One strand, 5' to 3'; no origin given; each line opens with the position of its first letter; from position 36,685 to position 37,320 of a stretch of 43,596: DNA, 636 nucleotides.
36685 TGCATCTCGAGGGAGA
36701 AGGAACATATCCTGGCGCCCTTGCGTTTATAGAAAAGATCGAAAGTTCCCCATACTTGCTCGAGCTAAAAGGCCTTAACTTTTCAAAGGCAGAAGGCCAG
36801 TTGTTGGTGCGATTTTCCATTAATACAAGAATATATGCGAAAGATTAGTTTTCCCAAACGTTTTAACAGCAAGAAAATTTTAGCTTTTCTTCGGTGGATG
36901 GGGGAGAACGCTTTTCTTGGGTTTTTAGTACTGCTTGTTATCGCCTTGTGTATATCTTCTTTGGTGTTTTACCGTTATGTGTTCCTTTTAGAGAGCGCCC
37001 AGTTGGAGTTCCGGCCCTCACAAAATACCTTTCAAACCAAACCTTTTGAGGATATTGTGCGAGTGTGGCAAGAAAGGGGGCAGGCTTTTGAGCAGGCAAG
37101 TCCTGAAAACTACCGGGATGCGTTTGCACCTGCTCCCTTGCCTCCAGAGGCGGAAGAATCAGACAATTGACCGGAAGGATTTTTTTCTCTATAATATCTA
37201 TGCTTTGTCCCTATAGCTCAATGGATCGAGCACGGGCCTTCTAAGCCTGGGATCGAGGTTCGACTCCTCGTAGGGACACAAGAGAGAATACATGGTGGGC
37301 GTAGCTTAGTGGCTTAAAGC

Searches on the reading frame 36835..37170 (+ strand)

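Call 44: search_protein_families(library=pfam, proteins=[window:36835-37170:+], max_evalue=0.1)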
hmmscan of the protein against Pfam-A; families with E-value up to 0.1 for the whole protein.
window:36835-37170:+ (111 aa): 1 family
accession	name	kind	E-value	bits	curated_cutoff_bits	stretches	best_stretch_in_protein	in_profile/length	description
PF25667.1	ASFV_P17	-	0.0047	17.4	27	1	20-81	33-95/117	African swine fever virus minor capsid protein p17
